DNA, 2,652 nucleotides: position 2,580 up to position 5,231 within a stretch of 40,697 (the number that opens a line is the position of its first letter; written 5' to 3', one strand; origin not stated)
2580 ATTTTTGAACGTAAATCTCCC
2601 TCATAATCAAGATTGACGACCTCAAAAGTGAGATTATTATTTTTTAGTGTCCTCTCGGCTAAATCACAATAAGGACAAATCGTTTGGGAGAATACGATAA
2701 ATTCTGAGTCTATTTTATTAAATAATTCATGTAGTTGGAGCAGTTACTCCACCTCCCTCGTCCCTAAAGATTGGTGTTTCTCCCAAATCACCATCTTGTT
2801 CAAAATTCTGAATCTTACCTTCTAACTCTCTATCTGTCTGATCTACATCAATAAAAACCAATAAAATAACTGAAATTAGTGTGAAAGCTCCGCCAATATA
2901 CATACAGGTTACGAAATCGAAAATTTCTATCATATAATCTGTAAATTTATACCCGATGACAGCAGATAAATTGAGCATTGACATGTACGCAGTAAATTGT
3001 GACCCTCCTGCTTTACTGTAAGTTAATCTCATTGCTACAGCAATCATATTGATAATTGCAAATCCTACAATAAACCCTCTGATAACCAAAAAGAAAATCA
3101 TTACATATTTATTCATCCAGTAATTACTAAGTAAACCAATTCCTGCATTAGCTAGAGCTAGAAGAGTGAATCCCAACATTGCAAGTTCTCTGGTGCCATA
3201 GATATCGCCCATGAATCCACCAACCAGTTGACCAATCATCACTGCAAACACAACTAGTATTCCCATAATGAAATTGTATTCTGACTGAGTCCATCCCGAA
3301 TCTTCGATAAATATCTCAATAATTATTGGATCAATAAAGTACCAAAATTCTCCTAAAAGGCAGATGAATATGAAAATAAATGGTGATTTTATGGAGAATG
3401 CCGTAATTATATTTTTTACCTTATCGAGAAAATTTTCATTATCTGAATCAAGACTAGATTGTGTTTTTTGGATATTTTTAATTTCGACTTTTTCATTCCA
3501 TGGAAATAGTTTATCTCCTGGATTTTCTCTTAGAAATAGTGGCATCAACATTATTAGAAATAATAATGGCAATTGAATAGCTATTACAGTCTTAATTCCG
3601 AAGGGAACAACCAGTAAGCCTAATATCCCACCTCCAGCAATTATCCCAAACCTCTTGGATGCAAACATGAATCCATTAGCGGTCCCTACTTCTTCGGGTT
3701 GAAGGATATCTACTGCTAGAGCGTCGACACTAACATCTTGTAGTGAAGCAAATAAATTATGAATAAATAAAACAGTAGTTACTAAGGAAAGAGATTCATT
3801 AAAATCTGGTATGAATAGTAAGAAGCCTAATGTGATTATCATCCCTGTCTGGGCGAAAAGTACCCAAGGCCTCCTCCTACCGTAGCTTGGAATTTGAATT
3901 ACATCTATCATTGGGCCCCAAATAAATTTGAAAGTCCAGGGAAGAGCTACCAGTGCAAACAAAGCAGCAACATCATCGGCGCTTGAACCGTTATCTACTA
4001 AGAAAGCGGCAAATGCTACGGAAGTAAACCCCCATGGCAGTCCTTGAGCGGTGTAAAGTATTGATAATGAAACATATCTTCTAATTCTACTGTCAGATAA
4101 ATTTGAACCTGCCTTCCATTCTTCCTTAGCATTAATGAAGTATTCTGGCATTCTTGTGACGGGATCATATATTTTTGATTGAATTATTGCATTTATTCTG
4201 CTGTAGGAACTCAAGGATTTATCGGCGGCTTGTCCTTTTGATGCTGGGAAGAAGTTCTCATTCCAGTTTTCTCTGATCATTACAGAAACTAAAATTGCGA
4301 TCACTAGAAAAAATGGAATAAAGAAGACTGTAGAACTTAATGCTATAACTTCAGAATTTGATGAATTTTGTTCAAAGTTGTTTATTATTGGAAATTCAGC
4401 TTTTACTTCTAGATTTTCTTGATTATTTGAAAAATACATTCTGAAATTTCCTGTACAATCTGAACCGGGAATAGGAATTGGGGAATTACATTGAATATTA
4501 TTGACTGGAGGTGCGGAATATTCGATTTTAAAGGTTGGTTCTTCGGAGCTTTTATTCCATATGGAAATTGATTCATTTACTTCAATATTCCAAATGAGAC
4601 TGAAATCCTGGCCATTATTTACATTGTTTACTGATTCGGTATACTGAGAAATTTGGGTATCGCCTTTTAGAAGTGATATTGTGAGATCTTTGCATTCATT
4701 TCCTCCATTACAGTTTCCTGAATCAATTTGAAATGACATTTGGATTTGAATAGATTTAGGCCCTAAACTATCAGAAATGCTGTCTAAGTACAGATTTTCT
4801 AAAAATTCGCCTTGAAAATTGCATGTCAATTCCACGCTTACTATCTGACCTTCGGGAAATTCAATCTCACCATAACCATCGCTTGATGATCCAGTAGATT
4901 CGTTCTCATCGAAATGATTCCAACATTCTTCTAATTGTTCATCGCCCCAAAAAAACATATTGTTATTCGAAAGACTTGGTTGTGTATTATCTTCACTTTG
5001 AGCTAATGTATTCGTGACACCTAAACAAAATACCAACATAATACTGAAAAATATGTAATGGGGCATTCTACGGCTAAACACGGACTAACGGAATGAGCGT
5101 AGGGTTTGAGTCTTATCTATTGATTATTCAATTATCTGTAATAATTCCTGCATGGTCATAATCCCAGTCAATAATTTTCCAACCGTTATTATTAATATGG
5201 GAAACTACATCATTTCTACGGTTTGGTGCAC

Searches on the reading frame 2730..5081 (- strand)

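Call 20: search_protein_families(library=pfam, proteins=[window:2730-5081:-], max_evalue=0.001)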
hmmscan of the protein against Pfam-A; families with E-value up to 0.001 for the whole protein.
window:2730-5081:- (784 aa): 3 families
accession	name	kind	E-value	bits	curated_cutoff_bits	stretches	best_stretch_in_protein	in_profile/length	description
PF07690.21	MFS_1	-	1.6e-32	113.2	33.4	2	339-568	1-205/347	Major Facilitator Superfamily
PF03092.22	BT1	-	8e-16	58.2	22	1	346-575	1-228/432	BT1 family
PF13000.13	Acatn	-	1.3e-09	37.6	23.7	1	339-468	5-155/546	Acetyl-coenzyme A transporter 1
